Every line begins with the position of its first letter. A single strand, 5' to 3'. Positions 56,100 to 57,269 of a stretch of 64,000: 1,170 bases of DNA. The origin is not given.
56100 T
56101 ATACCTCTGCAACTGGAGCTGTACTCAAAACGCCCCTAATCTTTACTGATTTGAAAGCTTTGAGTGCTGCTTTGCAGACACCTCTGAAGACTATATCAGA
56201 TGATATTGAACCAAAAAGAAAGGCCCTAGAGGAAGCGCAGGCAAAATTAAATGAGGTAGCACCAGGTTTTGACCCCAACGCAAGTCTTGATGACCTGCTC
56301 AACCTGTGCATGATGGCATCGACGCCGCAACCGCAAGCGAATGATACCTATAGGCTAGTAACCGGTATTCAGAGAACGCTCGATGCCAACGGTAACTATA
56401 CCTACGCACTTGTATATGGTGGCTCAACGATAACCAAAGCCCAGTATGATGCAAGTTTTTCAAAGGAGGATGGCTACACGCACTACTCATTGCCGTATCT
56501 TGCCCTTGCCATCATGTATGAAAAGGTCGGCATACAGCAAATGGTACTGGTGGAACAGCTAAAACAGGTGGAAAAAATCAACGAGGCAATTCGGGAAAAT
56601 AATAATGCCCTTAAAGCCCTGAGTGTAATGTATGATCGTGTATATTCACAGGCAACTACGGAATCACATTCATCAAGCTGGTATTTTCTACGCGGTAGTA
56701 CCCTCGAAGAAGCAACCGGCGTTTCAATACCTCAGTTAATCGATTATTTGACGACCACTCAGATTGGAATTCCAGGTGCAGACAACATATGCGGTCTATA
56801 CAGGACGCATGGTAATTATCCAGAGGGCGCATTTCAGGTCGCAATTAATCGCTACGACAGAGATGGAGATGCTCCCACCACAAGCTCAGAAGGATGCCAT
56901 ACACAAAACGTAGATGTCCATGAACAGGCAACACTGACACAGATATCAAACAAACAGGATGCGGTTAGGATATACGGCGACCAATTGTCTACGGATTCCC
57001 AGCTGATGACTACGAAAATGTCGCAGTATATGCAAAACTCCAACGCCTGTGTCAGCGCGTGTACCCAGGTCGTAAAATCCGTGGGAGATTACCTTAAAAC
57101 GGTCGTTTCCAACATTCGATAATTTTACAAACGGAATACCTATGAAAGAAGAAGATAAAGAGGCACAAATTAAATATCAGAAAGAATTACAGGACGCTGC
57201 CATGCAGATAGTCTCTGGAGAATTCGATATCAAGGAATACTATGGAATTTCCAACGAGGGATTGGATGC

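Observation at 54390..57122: Giant (910 aa) protein in the needle-tip slot with a needle/tip-like C-terminal helix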

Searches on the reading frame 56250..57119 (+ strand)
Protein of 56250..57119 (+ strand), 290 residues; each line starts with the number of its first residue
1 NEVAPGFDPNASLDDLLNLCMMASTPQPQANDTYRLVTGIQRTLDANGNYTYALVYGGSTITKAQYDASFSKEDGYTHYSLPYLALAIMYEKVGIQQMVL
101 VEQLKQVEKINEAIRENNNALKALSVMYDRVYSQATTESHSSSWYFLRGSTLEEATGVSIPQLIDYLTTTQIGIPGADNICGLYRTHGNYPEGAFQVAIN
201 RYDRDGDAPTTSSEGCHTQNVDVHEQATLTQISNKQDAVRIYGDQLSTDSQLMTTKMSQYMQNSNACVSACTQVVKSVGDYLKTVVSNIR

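Call 30: find_homologous_proteins(query=A1, max_evalue=0.001)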
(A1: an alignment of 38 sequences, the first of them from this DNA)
Query A1 (38 sequences) (290 aa, profile of the alignment): 7 proteins with E <= 0.001 among 4608 candidates.
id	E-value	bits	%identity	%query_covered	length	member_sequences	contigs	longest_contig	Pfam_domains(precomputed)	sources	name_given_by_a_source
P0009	9.8e-109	381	61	98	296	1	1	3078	-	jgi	jgi:hypothetical protein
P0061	1.6e-104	367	62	98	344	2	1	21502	-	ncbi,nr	ncbi:MAG: hypothetical protein LBF49_03455 [Puniceicoccales bacterium]|nr:hypothetical protein [Puni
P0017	1.1e-93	332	45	95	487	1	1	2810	-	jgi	jgi:hypothetical protein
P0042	7.0e-74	267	29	88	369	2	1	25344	-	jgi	jgi:hypothetical protein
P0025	2.7e-46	176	50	50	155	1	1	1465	-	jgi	jgi:hypothetical protein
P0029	7.7e-45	172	54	37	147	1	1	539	-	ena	-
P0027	6.5e-20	90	71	30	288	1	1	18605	-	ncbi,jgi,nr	ncbi:MAG: hypothetical protein LBQ23_04040 [Puniceicoccales bacterium]|jgi:hypothetical protein|nr:h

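Call 31: find_encoding_contigs(protein=P0061, flank=10000, max_places=3)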
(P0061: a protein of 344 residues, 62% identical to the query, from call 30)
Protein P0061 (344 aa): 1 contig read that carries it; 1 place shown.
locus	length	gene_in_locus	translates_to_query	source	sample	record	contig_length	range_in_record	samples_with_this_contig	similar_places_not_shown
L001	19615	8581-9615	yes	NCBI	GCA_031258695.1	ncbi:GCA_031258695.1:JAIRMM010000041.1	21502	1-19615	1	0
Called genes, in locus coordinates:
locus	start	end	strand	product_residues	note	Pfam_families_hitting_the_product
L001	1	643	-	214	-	PF02878:PGM_PMM_I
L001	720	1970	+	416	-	PF13188:PAS_8 (weak), PF00512:HisKA (weak), PF02518:HATPase_c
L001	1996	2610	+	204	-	-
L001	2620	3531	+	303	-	PF02739:5_3_exonuc_N, PF01367:5_3_exonuc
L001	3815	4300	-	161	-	PF03652:RuvX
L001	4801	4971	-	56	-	-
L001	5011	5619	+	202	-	-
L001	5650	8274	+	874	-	-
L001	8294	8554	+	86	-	-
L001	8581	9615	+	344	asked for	-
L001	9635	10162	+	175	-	-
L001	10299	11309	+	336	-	PF28311:SseF_SseG (weak)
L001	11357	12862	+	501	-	-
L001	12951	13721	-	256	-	PF03372:Exo_endo_phos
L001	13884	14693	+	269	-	-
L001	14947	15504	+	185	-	PF03938:OmpH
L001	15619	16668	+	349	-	PF04613:LpxD, PF25084:LbH_EIF2B (weak), PF25087:GMPPB_C, PF00132:Hexapep, PF14602:Hexapep_2 (faint), PF00132:Hexapep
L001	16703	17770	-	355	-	PF13344:Hydrolase_6, PF00702:Hydrolase (weak), PF13242:Hydrolase_like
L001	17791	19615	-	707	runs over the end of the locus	PF03477:ATP-cone (weak), PF13597:NRDD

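Call 36: search_solved_structures(query=A1, max_evalue=10, show_alignments=3)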
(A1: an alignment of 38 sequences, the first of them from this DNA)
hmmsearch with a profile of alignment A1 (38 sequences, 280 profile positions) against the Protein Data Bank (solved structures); distinct sequences matched with E-value up to 10: 1.
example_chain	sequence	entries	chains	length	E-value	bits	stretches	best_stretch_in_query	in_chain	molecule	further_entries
8rd2_A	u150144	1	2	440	0.36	13.5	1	209-259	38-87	Invariant surface glycoprotein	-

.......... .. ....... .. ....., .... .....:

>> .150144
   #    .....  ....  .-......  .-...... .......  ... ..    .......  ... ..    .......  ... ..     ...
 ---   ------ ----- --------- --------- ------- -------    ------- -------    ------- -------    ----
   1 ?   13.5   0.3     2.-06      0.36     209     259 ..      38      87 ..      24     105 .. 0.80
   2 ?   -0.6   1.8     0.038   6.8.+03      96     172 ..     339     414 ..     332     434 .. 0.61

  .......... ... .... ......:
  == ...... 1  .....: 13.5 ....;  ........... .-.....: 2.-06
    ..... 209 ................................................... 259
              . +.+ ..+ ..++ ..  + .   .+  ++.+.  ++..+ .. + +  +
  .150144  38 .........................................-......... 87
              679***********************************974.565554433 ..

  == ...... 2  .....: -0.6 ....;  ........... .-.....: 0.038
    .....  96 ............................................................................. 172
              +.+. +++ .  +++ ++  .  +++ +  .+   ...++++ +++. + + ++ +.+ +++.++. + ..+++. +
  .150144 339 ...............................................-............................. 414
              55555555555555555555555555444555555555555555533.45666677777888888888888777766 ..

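Call 37: search_protein_families(library=pfam, alignment_id=A1, max_evalue=1)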
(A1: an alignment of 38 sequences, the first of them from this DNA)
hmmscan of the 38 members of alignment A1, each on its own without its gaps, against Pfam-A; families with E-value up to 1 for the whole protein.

A. member 1, seq(290 aa): 1 family
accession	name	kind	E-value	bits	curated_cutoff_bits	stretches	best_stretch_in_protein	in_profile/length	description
PF08651.15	DASH_Duo1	-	0.17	12.1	25.4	1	100-135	2-37/74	DASH complex subunit Duo1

B. families by the number of members that match (of 38 scanned): 48 families (the first 25 are shown)
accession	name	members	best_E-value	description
PF09392.15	T3SS_needle_F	16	0.00092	Type III secretion needle MxiH, YscF, SsaG, EprI, PscF, EscF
PF24781.2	FANCA_helical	3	0.015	FANCA helical domain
PF03836.20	RasGAP_C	2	7.8e-05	RasGAP C-terminus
PF07955.17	DUF1687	2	0.0063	Protein of unknown function (DUF1687)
PF23237.1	HYR_4C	2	0.024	HYR-like domain with 4 cysteines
PF10224.14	DUF2205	2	0.089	Short coiled-coil protein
PF22094.2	CED4_WHD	2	0.097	CED4, winged-helix domain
PF08651.15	DASH_Duo1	2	0.17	DASH complex subunit Duo1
PF03428.19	RP-C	1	0.00039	Replication protein C N-terminal domain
PF07233.18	DUF1425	1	0.0005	Protein of unknown function (DUF1425)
PF13805.11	Pil1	1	0.0065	Eisosome component PIL1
PF10222.14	DUF2152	1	0.014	Uncharacterized conserved protein (DUF2152)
PF07255.17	Benyvirus_14KDa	1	0.021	Benyvirus 14KDa protein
PF18075.7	FtsX_ECD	1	0.025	FtsX extracellular domain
PF08635.15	ox_reductase_C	1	0.031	Putative oxidoreductase C terminal domain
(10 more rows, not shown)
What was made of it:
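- On SctF needle family (PF09392): 16 of 38 members hit weakly (call 37).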

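Call 44: predict_structure(alignment_id=A1)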
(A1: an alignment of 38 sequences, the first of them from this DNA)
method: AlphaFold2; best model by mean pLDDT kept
length: 290 residues; sequences in the alignment: 38
mean_pLDDT: 81.2   pTM: 0.67
mean pLDDT of the five models: 81.2, 80.7, 80.2, 78.6, 77.3
residues with pLDDT >= 90: 64; 70-90: 186; 50-70: 26; < 50: 14
segments of 3 or more residues with pLDDT < 50: 1-3, 174-182
pLDDT, mean of each block of 10 residues (from residue 1): 55 76 79 85 83 83 84 71 81 83 89 95 95 88 87 93 89 52 51 81 80 63 84 92 94 89 86 87 81
secondary structure, 60 per line:
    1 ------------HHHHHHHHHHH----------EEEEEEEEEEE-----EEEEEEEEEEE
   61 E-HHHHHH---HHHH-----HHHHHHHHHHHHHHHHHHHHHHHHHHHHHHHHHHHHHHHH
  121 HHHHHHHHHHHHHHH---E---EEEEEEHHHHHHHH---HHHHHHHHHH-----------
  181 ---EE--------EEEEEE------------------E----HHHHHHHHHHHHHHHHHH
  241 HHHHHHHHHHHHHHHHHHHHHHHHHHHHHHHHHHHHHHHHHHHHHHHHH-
elements in order: H13-23 E34-44 E50-61 H63-68 H72-75 H81-135 E143-148 H149-156 H160-169 E194-199 H223-289
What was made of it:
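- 56247..56489 (+): Start of the conserved core (aa 620-700): motif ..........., a beta-hairpin (aa 654-675) and short helices. AlphaFold2 core model: H13-23, E34-44/E50-61 (call 44).
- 56490..56654 (+): Long conserved helix 1 (aa 701-755; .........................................). Predicted helix at core residues 81-135, pLDDT 83-95 (call 44).
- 56655..56909 (+): Variable alpha/beta insert between the two long helices (aa 756-840), including the YxRDGD motif. Call 44 (E143-148, H149-156, H160-169, E194-199; partly low pLDDT).
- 56910..57119 (+): Long C-terminal helix (aa 841-910). The family hallmark is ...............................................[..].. The last ~34 aa are needle-like. 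The last ~63 aa are homologous to the C-terminus of the translocator-like protein. Call 44 (core helix 223-289).
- On IpaD/SipD/BipD, LcrV/PcrV and EspA/SseB tip or filament families: AlphaFold2 secondary structure fits: H81-135, an alpha/beta insert, H223-289; pLDDT 81, pTM 0.67 (call 44).
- AlphaFold2 (pLDDT 81, pTM 0.67) gives a 55-residue helix, an alpha/beta insert and a 67-residue C-terminal helix (call 44).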

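Call 46: fold_search(model_id=the predicted structure, library=pdb)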
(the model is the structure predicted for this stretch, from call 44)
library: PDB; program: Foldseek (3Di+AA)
matches with E <= 10: 268; with E <= 0.001: 0
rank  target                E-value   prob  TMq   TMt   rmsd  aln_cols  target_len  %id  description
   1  9lrz                  1.4e-01  0.35  0.22  0.23  16.7       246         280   12  Core filament of the spirochete periplasmic flagella of Leptospira biflexa (released 2025-12-24)
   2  8v7q_A                1.4e-01  0.20  0.18  0.25  15.0       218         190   13  IpaD (122-321) Pi-helix Mutant (delta Q148) Apo Structure (released 2024-08-21)
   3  6xl0_A                1.6e-01  0.91  0.36  0.39  15.7       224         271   12  Caulobacter crescentus FljK filament (released 2020-12-23)
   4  8v7q_D                1.9e-01  0.18  0.18  0.25  14.6       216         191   13  IpaD (122-321) Pi-helix Mutant (delta Q148) Apo Structure (released 2024-08-21)
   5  8cxm_0                2.0e-01  0.23  0.20  0.21  17.1       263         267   10  Cryo-EM structure of the supercoiled E. coli K12 flagellar filament core, Normal waveform (released 2022-09-07)
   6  8cvi_A                2.4e-01  0.21  0.20  0.21  17.8       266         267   11  Cryo-EM structure of the supercoiled EPEC H6 flagellar filament core Curly I waveform (released 2022-09-07)
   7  6pwb_AG               2.7e-01  0.21  0.21  0.22  15.1       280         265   14  Rigid body fitting of flagellin FlaB, and flagellar coiling proteins, FcpA and FcpB, into a 10 Angstrom structure of  (released 2020-03-25)
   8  3j9t_M                3.5e-01  0.28  0.24  0.29  16.2       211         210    9  Yeast V-ATPase state 1 (released 2015-05-13)
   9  8v5e_A                3.5e-01  0.13  0.16  0.23  17.9       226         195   12  IpaD (122-321) Pi-helix Mutant (delta Q148) Bound to Deoxycholate (released 2024-08-21)
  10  6r0y_G                3.9e-01  0.44  0.28  0.36  15.2       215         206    8  Thermus thermophilus V/A-type ATPase/synthase, rotational state 3 (released 2019-08-28)
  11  6r0z_G                3.9e-01  0.41  0.27  0.34  15.2       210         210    8  Thermus thermophilus V/A-type ATPase/synthase, rotational state 1L (released 2019-08-28)
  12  5wjx_A                4.2e-01  0.14  0.18  0.18  20.5       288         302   12  Cryo-EM structure of B. subtilis flagellar filaments S17P (released 2017-10-25)
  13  6qum_G                4.4e-01  0.38  0.26  0.34  15.4       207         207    8  Thermus thermophilus V/A-type ATPase/synthase, rotational state 1 (released 2019-08-28)
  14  8cvi_I                4.7e-01  0.16  0.21  0.22  17.5       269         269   12  Cryo-EM structure of the supercoiled EPEC H6 flagellar filament core Curly I waveform (released 2022-09-07)
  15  2h6b_B                4.7e-01  0.11  0.16  0.19  19.9       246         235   12  Crystal structure of oxidized CprK in complex with o-chlorophenolacetic acid (released 2006-07-04)
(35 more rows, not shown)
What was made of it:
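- Closest known: IpaD / SipD / BipD needle-tip proteins. Same: IpaD(122-321) appears among the top, non-significant, Foldseek hits (call 46).
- Closest known: Flagellins and hook-associated proteins. Same: They provide the best-ranking, non-significant, fold matches (call 46).
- The weak top Foldseek hits are dominated by T3SS axial proteins: flagellins, IpaD(122-321) and FlgK/FlgL (call 46). The top weak Foldseek hits are flagellins; Caulobacter FljK has Foldseek probability 0.91 and TM 0.36-0.39 (call 46).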

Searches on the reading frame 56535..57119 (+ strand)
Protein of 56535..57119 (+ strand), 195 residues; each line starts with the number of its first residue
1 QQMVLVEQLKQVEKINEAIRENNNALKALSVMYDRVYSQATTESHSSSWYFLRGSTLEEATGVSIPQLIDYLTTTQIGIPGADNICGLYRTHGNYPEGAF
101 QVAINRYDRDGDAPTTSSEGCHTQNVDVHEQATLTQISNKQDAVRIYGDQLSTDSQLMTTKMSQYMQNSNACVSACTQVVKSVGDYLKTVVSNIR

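Call 21: search_solved_structures(query=window:56535-57119:+, max_evalue=10, show_alignments=5)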
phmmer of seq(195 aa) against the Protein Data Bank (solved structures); distinct sequences matched with E-value up to 10: 5.
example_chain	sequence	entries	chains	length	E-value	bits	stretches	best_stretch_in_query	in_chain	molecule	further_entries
5e7l_A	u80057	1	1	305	0.0033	20.3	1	78-116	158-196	Contactin-2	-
8k3j_A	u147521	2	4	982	0.83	12.4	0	78-116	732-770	Contactin-2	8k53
9ba4_A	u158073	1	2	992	0.85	12.4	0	78-116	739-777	Contactin-2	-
3bb8_A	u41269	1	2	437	2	11.2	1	7-78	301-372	CDP-4-keto-6-deoxy-D-glucose-3-dehydrase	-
3bcx_A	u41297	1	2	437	2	11.2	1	7-78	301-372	CDP-6-deoxy-L-threo-D-glycero-4-hexulose-3-dehydrase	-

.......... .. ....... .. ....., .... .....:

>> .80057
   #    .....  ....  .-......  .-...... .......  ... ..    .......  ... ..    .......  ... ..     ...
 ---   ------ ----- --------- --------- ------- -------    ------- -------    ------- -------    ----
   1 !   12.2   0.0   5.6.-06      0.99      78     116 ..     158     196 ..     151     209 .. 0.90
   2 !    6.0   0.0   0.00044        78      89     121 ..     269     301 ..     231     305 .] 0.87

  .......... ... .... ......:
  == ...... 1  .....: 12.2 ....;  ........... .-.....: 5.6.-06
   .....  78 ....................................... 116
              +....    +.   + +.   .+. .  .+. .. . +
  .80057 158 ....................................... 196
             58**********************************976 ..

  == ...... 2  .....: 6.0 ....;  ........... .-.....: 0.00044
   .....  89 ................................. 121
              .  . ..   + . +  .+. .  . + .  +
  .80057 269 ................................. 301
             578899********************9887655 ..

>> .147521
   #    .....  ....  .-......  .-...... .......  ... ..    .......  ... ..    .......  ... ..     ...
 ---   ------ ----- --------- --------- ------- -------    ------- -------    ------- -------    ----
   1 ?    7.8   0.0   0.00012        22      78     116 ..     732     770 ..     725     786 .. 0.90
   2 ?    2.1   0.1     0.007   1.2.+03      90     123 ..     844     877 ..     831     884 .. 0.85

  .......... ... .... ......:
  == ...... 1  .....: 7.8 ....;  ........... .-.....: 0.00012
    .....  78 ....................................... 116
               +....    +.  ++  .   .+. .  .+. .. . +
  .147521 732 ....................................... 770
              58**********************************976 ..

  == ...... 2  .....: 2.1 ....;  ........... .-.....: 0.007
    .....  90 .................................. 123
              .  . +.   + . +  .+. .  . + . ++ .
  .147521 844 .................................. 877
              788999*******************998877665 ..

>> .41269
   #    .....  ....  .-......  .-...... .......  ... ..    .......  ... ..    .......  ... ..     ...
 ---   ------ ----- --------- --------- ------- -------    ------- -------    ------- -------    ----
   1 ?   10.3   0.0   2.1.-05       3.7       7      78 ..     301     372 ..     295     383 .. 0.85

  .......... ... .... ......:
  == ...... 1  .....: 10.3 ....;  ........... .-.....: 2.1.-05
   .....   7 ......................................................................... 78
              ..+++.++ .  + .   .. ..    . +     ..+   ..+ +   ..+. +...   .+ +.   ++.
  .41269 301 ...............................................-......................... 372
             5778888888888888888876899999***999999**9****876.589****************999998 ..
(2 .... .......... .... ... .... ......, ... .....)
